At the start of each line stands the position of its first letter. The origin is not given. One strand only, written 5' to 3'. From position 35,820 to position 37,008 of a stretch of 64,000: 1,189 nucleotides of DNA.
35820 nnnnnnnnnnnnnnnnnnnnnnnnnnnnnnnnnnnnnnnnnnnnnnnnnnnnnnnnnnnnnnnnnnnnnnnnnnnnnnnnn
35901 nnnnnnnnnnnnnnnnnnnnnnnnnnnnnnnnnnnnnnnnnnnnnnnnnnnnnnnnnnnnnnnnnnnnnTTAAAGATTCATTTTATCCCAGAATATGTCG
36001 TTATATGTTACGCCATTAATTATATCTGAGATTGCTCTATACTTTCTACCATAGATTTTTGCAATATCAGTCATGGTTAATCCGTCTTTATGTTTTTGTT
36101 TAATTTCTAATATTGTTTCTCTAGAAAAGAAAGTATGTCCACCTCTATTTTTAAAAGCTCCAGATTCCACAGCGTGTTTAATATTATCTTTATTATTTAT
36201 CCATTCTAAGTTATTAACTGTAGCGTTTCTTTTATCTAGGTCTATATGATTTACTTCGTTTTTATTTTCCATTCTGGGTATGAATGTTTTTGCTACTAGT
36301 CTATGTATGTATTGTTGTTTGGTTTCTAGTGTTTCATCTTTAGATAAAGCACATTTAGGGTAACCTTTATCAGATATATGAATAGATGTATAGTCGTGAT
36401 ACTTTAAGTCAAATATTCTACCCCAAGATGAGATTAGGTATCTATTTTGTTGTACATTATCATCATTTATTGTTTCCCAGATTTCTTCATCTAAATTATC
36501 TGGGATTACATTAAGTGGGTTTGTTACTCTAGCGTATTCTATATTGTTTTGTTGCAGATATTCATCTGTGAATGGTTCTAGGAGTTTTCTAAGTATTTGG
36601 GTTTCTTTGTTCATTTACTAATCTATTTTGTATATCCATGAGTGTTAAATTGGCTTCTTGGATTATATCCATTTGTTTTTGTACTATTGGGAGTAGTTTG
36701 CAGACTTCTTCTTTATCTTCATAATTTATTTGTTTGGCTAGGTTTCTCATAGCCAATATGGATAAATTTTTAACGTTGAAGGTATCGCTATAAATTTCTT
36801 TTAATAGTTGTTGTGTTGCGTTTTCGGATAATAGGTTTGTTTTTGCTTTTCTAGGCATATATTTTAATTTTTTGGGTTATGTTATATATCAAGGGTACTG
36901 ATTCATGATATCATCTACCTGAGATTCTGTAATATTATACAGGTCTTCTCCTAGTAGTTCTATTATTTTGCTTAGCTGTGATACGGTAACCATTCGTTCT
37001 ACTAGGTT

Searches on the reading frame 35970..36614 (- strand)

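Call 35: search_protein_families(library=pfam, proteins=[window:35970-36614:-], max_evalue=0.001)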
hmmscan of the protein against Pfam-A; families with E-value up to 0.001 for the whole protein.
window:35970-36614:- (214 aa): 1 family
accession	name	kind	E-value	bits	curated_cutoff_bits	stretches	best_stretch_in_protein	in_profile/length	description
PF13392.12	HNH_3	-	5.8e-07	29.5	24.8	1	102-144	2-44/46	HNH endonuclease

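Call 36: search_protein_families(library=phrogs, proteins=[window:35970-36614:-], max_evalue=0.00001)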
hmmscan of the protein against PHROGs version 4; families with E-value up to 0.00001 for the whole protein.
window:35970-36614:- (214 aa): 6 families
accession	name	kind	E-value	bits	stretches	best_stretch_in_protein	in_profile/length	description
phrog_59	-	DNA, RNA and nucleotide metabolism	1.6e-35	124.3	1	39-207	133-275/423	HNH endonuclease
phrog_959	-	DNA, RNA and nucleotide metabolism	4.3e-25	89.1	1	42-157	4-111/138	HNH endonuclease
phrog_1492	-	DNA, RNA and nucleotide metabolism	1.4e-12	48.5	1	57-156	55-167/414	HNH endonuclease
phrog_37683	-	unknown function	2.4e-10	41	1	56-186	118-249/279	-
phrog_15471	-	DNA, RNA and nucleotide metabolism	8.1e-07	30.1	1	81-155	14-87/183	HNH endonuclease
phrog_17657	-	DNA, RNA and nucleotide metabolism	8.7e-07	29.9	1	60-140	80-166/168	HNH endonuclease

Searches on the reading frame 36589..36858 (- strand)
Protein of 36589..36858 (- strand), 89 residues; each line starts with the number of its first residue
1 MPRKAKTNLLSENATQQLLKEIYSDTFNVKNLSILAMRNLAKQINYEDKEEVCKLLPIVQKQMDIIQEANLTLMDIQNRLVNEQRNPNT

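Call 59: search_protein_families(library=pfam, alignment_id=A3, max_evalue=0.0001)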
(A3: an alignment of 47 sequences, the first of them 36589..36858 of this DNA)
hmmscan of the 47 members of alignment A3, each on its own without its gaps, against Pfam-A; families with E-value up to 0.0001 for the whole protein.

A. member 1, window:36589-36858:- (89 aa): 0 families

B. families by the number of members that match (of 47 scanned): 11 families
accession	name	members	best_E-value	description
PF08719.17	NADAR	1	7.2e-51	NADAR domain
PF04095.22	NAPRTase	1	1.2e-28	Nicotinate phosphoribosyltransferase (NAPRTase) family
PF09152.16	DUF1937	1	4.8e-17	Domain of unknown function (DUF1937)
PF19174.5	DUF5856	1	6.6e-15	Family of unknown function (DUF5856)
PF13585.12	CHU_C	1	5.1e-14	CHU_C Type IX secretion signal domain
PF19408.5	PKD_6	1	7e-11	PKD-like domain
PF24963.1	DUF7768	1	4.2e-09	Domain of unknown function (DUF7768)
PF14359.12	DUF4406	1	6.9e-09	Domain of unknown function (DUF4406)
PF00156.33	Pribosyltran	1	8.8e-06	Phosphoribosyl transferase domain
PF00801.26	PKD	1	1.5e-05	PKD domain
PF01844.29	HNH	1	6.5e-05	HNH endonuclease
